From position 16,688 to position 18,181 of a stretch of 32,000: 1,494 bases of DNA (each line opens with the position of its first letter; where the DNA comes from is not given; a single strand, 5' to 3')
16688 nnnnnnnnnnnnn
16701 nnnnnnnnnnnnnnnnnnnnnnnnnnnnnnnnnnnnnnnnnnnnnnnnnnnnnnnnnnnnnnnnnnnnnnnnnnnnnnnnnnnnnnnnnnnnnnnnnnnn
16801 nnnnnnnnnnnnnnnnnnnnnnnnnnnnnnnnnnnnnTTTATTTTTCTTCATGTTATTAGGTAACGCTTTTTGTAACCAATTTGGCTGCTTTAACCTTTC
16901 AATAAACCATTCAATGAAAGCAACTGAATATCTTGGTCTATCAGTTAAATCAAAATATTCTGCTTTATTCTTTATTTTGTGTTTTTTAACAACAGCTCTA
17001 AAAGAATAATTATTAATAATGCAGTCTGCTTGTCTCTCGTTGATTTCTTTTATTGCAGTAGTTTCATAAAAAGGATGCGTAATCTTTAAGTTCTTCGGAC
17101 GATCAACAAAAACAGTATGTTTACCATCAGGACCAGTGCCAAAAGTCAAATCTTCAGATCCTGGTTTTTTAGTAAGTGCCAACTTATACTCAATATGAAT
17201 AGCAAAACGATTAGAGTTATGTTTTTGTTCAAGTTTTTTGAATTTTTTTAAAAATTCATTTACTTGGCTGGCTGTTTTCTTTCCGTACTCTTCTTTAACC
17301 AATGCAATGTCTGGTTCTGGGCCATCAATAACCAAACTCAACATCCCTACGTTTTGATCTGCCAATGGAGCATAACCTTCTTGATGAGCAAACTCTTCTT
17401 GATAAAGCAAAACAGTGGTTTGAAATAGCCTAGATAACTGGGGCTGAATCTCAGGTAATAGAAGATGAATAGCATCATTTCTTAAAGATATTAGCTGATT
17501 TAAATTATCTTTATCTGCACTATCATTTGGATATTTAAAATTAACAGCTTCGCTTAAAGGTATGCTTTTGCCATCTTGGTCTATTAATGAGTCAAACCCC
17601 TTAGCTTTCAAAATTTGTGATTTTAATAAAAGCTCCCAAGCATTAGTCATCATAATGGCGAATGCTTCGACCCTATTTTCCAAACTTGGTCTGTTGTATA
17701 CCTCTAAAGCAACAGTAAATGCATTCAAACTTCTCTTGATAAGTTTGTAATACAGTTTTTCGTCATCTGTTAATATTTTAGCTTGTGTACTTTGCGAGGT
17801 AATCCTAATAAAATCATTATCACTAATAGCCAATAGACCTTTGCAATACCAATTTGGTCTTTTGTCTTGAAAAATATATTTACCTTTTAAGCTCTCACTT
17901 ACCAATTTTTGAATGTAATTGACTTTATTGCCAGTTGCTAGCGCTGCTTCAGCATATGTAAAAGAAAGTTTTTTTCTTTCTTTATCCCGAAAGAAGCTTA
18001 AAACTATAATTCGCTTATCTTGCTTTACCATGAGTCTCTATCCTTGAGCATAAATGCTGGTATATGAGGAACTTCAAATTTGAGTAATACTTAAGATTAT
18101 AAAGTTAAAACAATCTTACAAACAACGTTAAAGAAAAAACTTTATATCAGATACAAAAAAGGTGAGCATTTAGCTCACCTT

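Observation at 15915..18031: Translationally coupled DUF3644-like plus SIR2-like gene pair: candidate two-gene NAD+-depletion defence system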

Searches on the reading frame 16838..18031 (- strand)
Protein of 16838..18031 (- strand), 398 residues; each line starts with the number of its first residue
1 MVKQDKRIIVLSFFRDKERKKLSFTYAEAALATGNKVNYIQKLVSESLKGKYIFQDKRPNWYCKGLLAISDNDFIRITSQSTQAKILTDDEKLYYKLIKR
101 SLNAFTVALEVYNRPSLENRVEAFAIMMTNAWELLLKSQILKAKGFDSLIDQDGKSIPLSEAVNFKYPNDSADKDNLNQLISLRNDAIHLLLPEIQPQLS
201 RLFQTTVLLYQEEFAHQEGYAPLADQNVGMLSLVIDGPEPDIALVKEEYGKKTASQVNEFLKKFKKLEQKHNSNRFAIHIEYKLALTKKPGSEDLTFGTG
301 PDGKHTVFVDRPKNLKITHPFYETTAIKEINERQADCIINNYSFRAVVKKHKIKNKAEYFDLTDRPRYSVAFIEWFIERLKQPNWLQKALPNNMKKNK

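Call 3: search_protein_families(library=pfam, proteins=[window:16838-18031:-], max_evalue=1)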
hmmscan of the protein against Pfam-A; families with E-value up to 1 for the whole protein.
window:16838-18031:- (398 aa): 2 families
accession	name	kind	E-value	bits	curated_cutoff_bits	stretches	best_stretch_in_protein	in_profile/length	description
PF12358.13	DUF3644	-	5.8e-36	124.2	27.6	1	96-266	1-181/183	Domain of unknown function (DUF3644)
PF18740.7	EC042_2821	-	0.093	13.8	24.9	1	326-383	27-89/97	EC042_2821-like Restriction Endonuclease-like domain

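Call 4: search_protein_families(library=padloc, proteins=[window:16838-18031:-], max_evalue=1)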
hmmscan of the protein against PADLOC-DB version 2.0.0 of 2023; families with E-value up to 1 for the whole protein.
window:16838-18031:- (398 aa): 9 families
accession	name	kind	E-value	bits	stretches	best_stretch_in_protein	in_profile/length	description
PDLC04952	PDC-S19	-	6.9e-60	201.3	1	92-395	3-326/328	-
PDLC04949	PDC-S19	-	1.6e-38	130.9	1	91-373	4-307/334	-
PDLC04953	PDC-S19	-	1.7e-25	88.2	1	94-374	7-306/333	-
PDLC04954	PDC-S19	-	2.5e-22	77.7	2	92-145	4-57/330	-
PDLC04955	PDC-S19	-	2e-14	51.6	1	93-320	7-247/338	-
PDLC04950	PDC-S19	-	5e-12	43.7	1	96-279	10-205/353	-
PDLC04951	PDC-S19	-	3.6e-10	37.5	1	96-211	7-127/357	-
PDLC04948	PDC-S19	-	2.1e-09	35.2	1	95-295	13-227/325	-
PDLC04947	PDC-S19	-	2.3e-06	25.2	1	97-190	10-106/355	-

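Call 5: search_protein_families(library=ncbifam, proteins=[window:16838-18031:-], max_evalue=1)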
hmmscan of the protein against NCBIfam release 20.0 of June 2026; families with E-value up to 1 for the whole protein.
window:16838-18031:- (398 aa): 0 families

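Call 23: find_homologous_proteins(query=window:16838-18031:-, max_evalue=0.001)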
Query window:16838-18031:- (398 aa): 187 proteins with E <= 0.001 among 5169 candidates; the best 120 are listed.
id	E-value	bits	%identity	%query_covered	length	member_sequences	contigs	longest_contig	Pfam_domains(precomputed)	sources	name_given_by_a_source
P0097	5.1e-242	820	92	100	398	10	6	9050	PF12358.14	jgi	jgi:hypothetical protein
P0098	6.7e-242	820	93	100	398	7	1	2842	PF12358.14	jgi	jgi:hypothetical protein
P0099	1.2e-237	806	90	100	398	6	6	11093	PF12358.14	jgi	-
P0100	2.4e-234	795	89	100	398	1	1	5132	PF12358.14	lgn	-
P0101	3.1e-215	732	83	100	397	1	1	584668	PF12358.14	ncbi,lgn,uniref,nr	ncbi:DUF3644 domain-containing protein [Colwellia demingiae]|uniref:DUF3644 domain-containing protei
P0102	2.4e-214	729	82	99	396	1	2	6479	PF12358.14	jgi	jgi:hypothetical protein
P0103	3.9e-206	702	78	99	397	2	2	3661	PF12358.14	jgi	jgi:hypothetical protein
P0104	6.4e-203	692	76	99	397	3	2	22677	PF12358.14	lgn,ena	-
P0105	2.1e-201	687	77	98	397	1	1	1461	PF12358.14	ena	-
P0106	1.3e-200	684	76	99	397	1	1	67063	PF12358.14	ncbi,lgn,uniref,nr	ncbi:hypothetical protein BCU84_00265 [Shewanella sp. 10N.286.51.B7]|uniref:DUF3644 domain-containin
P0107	2.6e-197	673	75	100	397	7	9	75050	PF12358.14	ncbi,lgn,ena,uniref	ncbi:DUF3644 domain-containing protein [Pseudoalteromonas sp. P80D2]|uniref:DUF3644 domain-containin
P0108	1.6e-195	667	74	100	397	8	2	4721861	PF12358.14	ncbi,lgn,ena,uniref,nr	ncbi:hypothetical protein A6F57_04840 [Alteromonas stellipolaris]|uniref:DUF3644 domain-containing p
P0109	7.9e-195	665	75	98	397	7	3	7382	PF12358.14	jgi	jgi:hypothetical protein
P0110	1.3e-194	664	72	99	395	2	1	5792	PF12358.14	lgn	-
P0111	3.3e-180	617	77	88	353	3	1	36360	PF12358.14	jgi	-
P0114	2.4e-123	430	51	99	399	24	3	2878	PF12358.14,PF18740.8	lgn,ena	-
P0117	1.5e-121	424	51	100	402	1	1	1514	PF12358.14,PF18740.8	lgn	-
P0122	3.8e-118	413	50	98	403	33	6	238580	PF12358.14,PF18740.8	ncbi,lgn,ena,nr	ncbi:TPA: DUF3644 domain-containing protein [Vibrio parahaemolyticus]|nr:DUF3644 domain-containing p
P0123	3.8e-118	413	50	100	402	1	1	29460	PF12358.14,PF18740.8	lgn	-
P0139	5.4e-115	402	49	100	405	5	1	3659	PF12358.14,PF18740.8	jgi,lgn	jgi:hypothetical protein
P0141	3.6e-114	400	48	100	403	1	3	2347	PF12358.14,PF18740.8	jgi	jgi:hypothetical protein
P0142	9.1e-114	398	48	100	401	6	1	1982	PF12358.14,PF18740.8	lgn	-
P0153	1.6e-105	371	44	98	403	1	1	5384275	PF12358.14,PF18740.8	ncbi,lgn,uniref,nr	ncbi:DUF3644 domain-containing protein [Enterobacter sp. RHBSTW-00175]|uniref:DUF3644 domain-contain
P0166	1.6e-103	365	44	98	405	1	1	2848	PF12358.14,PF18740.8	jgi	jgi:hypothetical protein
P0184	1.1e-101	359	43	100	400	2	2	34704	PF12358.14,PF18740.8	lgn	-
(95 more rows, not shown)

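Call 25: find_encoding_contigs(protein=P0101, flank=5000, max_places=2)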
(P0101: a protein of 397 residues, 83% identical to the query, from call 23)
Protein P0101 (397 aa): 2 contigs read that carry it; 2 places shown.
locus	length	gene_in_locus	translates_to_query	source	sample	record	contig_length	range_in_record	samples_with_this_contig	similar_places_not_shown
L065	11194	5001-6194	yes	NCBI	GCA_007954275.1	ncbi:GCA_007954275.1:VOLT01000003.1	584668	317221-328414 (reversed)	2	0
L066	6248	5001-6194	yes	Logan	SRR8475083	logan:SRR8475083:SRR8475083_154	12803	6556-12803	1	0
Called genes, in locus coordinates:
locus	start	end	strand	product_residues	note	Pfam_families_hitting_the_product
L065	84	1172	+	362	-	PF01571:GCV_T, PF08669:GCV_T_C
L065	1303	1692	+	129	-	PF01597:GCV_H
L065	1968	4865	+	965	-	PF02347:GDC-P, PF21478:GcvP2_C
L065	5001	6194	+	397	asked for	PF12358:DUF3644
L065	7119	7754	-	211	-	PF13469:Sulfotransfer_3 (faint), PF17784:Sulfotransfer_4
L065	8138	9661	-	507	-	PF11840:DUF3360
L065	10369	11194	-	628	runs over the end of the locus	PF13424:TPR_12 (weak), PF17874:TPR_MalT (faint), PF00515:TPR_1 (faint), PF07719:TPR_2 (faint), PF13374:TPR_10 (faint), PF00990:GGDEF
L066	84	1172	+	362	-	PF01571:GCV_T, PF08669:GCV_T_C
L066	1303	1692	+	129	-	PF01597:GCV_H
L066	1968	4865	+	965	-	PF02347:GDC-P, PF21478:GcvP2_C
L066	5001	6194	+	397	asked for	PF12358:DUF3644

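Call 26: find_encoding_contigs(protein=P0108, flank=5000, max_places=2)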
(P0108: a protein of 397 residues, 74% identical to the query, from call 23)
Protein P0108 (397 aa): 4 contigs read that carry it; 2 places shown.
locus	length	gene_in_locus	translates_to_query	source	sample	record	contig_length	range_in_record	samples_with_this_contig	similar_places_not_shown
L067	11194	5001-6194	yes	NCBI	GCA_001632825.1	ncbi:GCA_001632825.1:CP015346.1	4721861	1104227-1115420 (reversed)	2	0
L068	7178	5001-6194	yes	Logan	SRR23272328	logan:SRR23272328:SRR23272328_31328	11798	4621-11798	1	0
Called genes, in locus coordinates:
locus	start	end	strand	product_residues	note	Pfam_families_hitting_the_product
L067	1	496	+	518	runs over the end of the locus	PF00665:rve, PF22483:Mu-transpos_C_2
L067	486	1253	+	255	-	PF01695:IstB_IS21, PF00308:Bac_DnaA (weak), PF02562:PhoH (weak), PF20720:nSTAND3 (weak), PF00004:AAA (weak)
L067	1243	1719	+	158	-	-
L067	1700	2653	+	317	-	PF00589:Phage_integrase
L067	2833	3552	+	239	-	-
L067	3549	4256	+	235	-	-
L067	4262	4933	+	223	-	-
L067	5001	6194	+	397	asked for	PF12358:DUF3644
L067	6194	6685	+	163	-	-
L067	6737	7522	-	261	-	PF13191:AAA_16 (faint), PF01695:IstB_IS21, PF00308:Bac_DnaA (weak), PF00004:AAA (weak), PF13173:AAA_14 (faint)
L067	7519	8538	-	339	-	PF00665:rve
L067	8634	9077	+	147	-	-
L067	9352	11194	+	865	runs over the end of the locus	PF01861:BpsA_C, PF10237:N6-adenineMlase, PF01966:HD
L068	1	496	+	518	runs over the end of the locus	PF00665:rve, PF22483:Mu-transpos_C_2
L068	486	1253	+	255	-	PF01695:IstB_IS21, PF00308:Bac_DnaA (weak), PF02562:PhoH (weak), PF20720:nSTAND3 (weak), PF00004:AAA (weak)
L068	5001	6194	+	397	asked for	PF12358:DUF3644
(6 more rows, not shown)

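Call 27: find_encoding_contigs(protein=P0107, flank=5000, max_places=2)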
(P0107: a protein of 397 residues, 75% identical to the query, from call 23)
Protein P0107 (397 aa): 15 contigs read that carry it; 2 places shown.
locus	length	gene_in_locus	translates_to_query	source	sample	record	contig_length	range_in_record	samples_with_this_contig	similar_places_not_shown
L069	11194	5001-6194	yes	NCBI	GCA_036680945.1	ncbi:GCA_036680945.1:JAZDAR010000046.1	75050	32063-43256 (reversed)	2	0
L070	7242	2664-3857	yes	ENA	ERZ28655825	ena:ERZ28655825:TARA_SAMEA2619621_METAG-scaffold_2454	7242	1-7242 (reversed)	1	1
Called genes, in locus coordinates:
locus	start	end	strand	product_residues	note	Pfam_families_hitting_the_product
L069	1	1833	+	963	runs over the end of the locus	PF02347:GDC-P, PF01212:Beta_elim_lyase (weak), PF21478:GcvP2_C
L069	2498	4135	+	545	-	PF00078:RVT_1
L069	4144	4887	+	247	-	-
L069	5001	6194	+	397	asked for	PF12358:DUF3644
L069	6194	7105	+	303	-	PF13289:SIR2_2 (faint)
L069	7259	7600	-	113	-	PF22275:DUF6957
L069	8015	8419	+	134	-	-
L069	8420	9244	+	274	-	PF08722:Tn7_TnsA-like_N (weak)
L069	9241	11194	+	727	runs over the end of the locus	-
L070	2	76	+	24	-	?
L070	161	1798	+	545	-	PF00078:RVT_1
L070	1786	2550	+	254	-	-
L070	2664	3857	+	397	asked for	PF12358:DUF3644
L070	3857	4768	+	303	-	PF13289:SIR2_2 (faint)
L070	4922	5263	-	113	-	PF22275:DUF6957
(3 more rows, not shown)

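Call 31: list_cluster_members(proteins=[window:16838-18031:-, window:15918-16838:-, window:21327-21713:-, window:9948-13112:-, window:14351-15166:-])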
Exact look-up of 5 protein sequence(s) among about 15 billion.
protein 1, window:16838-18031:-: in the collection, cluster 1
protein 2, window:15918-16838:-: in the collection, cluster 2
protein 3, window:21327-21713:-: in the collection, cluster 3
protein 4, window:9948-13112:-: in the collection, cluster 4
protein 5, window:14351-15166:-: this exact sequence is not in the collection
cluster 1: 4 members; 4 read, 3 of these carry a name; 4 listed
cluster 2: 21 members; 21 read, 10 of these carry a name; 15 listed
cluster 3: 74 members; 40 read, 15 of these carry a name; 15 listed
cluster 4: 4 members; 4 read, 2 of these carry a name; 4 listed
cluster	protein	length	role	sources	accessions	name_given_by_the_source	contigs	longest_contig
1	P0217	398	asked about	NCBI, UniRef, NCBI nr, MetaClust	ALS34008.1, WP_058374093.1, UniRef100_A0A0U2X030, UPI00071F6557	hypothetical protein PTRA_a2975 [Pseudoalteromonas translucida KMM 520] | DUF3644 domain-containing protein n=1 Tax=Pseudoalteromonas translucida KMM 520 ... | DUF3644 domain-containing protein [Pseudoalteromonas translucida]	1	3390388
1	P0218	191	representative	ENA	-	-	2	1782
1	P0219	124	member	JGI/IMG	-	uncharacterized protein DUF3644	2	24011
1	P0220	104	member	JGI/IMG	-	hypothetical protein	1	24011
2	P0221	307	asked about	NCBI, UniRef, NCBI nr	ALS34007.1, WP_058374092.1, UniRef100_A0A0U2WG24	hypothetical protein PTRA_a2974 [Pseudoalteromonas translucida KMM 520] | Uncharacterized protein n=1 Tax=Pseudoalteromonas translucida KMM 520 TaxID=1315283 ... | SIR2 family protein [Pseudoalteromonas translucida]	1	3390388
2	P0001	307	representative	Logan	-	-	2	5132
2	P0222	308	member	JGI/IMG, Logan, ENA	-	hypothetical protein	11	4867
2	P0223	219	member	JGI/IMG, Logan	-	hypothetical protein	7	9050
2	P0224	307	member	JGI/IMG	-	hypothetical protein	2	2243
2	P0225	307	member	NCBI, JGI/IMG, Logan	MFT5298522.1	MAG: hypothetical protein ACI9YH_004570 [Colwellia sp.] | hypothetical protein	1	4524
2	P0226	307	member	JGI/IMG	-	hypothetical protein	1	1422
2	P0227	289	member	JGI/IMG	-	hypothetical protein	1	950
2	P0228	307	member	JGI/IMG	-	hypothetical protein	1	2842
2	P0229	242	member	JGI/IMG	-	hypothetical protein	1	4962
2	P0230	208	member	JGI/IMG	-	hypothetical protein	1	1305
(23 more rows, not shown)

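Call 35: find_related_loci(query=A2, collection=metagenome_contigs, flank=4000)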
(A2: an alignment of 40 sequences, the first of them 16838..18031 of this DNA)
Query A2 (398 aa) in metagenome_contigs; peptide patterns used: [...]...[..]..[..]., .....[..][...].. (x = any residue, [..] = any of these).
258 stretches matched a pattern; 51 encode a relative of the query (tblastn E <= 1e-3); 51 distinct loci.
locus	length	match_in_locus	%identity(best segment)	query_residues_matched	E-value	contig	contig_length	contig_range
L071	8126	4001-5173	91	1-391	0e+0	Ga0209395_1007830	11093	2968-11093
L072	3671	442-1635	89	1-398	0e+0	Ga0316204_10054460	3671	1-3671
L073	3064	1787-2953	75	1-389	0e+0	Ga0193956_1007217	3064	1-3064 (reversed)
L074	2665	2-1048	77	43-391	0e+0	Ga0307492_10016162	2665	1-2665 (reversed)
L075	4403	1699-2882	89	1-395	0e+0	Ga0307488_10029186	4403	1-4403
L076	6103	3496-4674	51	1-390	8e-130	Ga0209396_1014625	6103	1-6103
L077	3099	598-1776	51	1-390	4e-134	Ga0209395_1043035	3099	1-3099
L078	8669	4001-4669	88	1-223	3e-129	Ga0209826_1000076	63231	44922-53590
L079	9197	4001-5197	51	1-396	4e-131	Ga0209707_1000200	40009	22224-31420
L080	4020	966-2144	48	1-390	9e-124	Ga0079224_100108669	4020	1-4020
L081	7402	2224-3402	48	1-390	7e-121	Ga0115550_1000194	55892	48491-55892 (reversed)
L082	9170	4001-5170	45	1-390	2e-117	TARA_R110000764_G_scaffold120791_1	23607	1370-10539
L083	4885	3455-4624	47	1-390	1e-117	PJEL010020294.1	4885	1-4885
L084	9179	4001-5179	48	1-390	7e-117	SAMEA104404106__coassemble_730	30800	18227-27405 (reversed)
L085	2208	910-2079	47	1-390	8e-122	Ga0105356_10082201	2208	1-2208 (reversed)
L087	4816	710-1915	44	1-398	1e-112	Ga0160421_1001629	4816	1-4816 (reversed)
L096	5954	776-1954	44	1-389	2e-107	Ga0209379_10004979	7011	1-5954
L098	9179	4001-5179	44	1-389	3e-106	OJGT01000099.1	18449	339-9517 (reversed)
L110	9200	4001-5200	38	1-398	2e-85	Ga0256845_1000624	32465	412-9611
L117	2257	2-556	44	208-389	3e-46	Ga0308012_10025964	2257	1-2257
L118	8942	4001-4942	32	37-331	4e-38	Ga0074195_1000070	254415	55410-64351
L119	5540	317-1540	28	13-389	2e-37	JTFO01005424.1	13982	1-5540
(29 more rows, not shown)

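Call 37: search_solved_structures(query=A2, max_evalue=1)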
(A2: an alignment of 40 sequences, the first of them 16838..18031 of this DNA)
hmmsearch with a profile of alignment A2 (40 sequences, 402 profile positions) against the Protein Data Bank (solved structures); distinct sequences matched with E-value up to 1: 2.
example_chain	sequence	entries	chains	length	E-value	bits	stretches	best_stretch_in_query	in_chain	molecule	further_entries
7ea3_D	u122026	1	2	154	0.045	15.7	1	24-78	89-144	Trafficking protein particle complex subunit BET5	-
3cue_C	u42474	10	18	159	0.053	15.5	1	24-78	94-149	Transport protein particle 18 kDa subunit | Trafficking protein particle complex subunit BET5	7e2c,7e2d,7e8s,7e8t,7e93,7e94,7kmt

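Call 39: search_protein_families(library=pfam, proteins=[L096:1995-2816:+, L098:5222-6058:+, L117:600-1436:+, L119:1582-2334:+, L087:1968-3302:+, L110:5287-6165:+, L118:5260-6600:+, L076:4856-5956:+, L082:5362-7767:+, L080:2375-2986:+], max_evalue=0.01)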
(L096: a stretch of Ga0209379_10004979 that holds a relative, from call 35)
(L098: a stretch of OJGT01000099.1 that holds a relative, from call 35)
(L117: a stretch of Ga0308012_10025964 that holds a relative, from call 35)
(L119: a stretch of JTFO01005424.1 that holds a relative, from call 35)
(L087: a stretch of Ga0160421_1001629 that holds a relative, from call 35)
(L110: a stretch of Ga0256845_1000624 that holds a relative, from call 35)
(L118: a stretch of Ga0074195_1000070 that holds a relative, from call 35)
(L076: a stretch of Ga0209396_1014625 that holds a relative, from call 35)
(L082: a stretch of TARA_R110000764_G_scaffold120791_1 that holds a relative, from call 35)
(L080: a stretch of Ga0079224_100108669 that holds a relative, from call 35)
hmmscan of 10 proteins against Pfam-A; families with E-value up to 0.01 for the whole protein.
L096:1995-2816:+ (274 aa): 1 family
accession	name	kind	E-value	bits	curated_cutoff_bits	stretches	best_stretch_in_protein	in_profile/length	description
PF18730.6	HEPN_Cthe2314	-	2.5e-07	31.3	27.1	1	82-234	40-172/174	Cthe_2314-like HEPN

L098:5222-6058:+ (279 aa): 1 family
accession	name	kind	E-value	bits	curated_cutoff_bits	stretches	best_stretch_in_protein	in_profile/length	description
PF18730.6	HEPN_Cthe2314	-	1.1e-05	26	27.1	1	71-228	29-166/174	Cthe_2314-like HEPN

L117:600-1436:+ (279 aa): 1 family
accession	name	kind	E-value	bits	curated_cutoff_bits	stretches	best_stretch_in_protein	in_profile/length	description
PF18730.6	HEPN_Cthe2314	-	8.6e-06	26.3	27.1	1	81-222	39-160/174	Cthe_2314-like HEPN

L119:1582-2334:+ (251 aa): 0 families

L087:1968-3302:+ (445 aa): 1 family
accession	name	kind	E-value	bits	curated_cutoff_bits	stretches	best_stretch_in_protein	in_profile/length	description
PF19495.4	DUF6030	-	0.0029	17.6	26.7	1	346-433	143-229/254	Family of unknown function (DUF6030)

L110:5287-6165:+ (293 aa): 3 families
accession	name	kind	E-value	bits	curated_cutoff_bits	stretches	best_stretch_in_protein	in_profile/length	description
PF01972.22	SDH_protease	-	3.5e-16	59.5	31.3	1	67-158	96-183/286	ClpP-like SDH-type serine proteinase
PF25145.1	NfeD1b_N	-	5.7e-11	42.8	40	1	47-135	16-102/189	NfeD1b, N-terminal domain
PF00574.28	CLP_protease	-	2e-07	31.5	20.2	1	47-114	31-98/182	Clp protease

L118:5260-6600:+ (447 aa): 2 families
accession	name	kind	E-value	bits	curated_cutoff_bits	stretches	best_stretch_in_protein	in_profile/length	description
PF04055.27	Radical_SAM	-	1.8e-22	80.7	29.5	1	189-357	1-166/166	Radical SAM superfamily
PF02310.24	B12-binding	-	2.6e-10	40.6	32.1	1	23-130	11-119/121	B12 binding domain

L076:4856-5956:+ (367 aa): 2 families
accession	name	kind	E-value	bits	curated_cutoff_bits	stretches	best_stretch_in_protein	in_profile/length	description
PF20551.3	DUF6765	-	1.7e-92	310.9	26.6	1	1-357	1-324/325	Family of unknown function (DUF6765)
PF00882.24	Zn_dep_PLPC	-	0.0092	16.4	26.8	0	105-153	57-98/167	Zinc dependent phospholipase C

L082:5362-7767:+ (802 aa): 4 families
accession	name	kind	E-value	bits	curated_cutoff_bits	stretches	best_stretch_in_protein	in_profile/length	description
PF05265.19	DUF723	-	8.5e-11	42.1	20.9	0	444-467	19-42/60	Protein of unknown function (DUF723)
PF14311.12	DUF4379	-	1.3e-07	32.1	24.5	0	247-280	21-55/56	Probable Treble clef zinc finger domain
PF23545.1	Zn_ribbon_HMPTM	-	6e-06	26.2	27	0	248-264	25-41/45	HMPTM N-terminal zinc ribbon domain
PF17955.6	Cas6b_N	-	8.8e-05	23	25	0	577-601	48-72/105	Cas6b N-terminal domain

L080:2375-2986:+ (204 aa): 2 families
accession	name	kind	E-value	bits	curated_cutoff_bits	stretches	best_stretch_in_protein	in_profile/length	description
PF22491.1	DUF6988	-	9.8e-53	178.9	27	1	37-202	3-167/167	Family of unknown function (DUF6988)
PF18928.5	DUF5677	-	0.0022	18.5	27.1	1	30-111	3-87/166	Family of unknown function (DUF5677)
